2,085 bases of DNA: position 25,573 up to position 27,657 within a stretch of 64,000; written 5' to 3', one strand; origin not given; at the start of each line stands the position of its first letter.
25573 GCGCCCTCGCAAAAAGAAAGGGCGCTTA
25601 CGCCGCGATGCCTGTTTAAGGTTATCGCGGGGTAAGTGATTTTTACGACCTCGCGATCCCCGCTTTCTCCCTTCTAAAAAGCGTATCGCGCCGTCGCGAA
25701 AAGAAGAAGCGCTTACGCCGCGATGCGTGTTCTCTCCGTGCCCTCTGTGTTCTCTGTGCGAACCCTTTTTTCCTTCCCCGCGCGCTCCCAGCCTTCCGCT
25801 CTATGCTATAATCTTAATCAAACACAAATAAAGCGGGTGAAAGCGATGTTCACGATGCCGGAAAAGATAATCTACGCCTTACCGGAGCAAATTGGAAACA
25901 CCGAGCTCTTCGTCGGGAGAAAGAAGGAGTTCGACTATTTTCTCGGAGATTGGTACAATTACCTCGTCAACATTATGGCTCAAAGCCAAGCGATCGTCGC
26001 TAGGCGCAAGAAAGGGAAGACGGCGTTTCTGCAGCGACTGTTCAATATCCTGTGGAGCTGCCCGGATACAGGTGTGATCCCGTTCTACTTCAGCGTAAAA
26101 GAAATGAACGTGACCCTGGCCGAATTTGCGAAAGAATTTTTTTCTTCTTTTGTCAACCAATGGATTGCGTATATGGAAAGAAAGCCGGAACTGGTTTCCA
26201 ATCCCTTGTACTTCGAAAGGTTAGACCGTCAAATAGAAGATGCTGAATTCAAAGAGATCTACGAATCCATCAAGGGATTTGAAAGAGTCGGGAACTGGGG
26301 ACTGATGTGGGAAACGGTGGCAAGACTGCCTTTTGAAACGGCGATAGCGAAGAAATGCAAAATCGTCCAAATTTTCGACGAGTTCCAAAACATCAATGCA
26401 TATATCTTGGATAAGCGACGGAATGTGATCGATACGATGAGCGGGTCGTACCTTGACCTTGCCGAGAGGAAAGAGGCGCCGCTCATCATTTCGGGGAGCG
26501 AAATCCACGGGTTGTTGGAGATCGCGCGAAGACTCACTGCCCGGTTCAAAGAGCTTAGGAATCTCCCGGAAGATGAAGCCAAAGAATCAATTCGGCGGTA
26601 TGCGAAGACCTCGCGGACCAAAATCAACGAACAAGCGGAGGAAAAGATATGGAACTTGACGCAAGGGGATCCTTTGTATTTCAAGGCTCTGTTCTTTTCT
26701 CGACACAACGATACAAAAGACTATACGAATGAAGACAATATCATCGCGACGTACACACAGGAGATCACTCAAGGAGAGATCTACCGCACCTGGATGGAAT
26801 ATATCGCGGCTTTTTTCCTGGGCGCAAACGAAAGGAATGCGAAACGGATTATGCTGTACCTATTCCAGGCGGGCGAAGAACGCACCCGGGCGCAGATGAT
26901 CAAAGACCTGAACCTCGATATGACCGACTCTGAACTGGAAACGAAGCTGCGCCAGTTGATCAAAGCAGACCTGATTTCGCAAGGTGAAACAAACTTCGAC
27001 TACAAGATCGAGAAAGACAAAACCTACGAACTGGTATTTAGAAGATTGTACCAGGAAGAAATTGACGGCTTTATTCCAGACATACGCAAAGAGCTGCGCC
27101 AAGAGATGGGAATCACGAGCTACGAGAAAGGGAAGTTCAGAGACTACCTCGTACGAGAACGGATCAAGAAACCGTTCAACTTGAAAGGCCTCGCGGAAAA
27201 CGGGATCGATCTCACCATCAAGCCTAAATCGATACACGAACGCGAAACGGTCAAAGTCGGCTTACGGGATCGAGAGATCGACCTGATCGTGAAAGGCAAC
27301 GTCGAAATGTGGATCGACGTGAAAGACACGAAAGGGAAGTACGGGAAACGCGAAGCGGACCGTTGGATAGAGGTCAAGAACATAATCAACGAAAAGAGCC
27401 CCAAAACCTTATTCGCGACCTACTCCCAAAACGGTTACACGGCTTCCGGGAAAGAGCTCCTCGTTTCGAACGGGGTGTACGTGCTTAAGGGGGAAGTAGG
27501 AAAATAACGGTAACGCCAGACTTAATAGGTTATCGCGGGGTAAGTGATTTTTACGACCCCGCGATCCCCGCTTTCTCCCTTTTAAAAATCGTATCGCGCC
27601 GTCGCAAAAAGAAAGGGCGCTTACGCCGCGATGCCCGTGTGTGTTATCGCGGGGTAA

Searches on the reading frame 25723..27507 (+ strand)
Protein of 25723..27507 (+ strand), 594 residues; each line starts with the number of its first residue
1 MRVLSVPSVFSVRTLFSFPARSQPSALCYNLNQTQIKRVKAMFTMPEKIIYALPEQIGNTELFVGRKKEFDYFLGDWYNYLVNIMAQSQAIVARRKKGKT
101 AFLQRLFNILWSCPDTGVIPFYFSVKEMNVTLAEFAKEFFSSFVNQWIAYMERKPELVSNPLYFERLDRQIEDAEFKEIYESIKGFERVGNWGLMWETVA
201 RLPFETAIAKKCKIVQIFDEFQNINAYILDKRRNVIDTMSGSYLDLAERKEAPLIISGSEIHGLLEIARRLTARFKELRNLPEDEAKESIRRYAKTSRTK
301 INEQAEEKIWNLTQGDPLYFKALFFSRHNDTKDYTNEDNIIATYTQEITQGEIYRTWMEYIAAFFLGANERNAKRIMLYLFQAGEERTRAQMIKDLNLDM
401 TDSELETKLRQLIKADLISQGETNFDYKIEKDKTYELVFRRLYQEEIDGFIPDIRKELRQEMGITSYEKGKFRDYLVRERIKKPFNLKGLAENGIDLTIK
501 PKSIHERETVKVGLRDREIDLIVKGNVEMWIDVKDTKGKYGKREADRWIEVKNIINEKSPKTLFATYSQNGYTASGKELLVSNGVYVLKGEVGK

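Call 8: search_protein_families(library=padloc, proteins=[window:25723-27507:+], max_evalue=0.001)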
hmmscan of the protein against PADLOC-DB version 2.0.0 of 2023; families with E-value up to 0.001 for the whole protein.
window:25723-27507:+ (594 aa): 0 families

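Call 47: search_protein_families(library=pfam, proteins=[window:25723-27507:+], max_evalue=0.01)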
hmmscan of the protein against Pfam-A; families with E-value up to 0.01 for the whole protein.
window:25723-27507:+ (594 aa): 1 family
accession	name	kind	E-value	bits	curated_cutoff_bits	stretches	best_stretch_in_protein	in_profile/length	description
PF18213.6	SUB1_ProdP9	-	0.0047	17.1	25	0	391-412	43-64/80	SUB1 protease Prodomain ProdP9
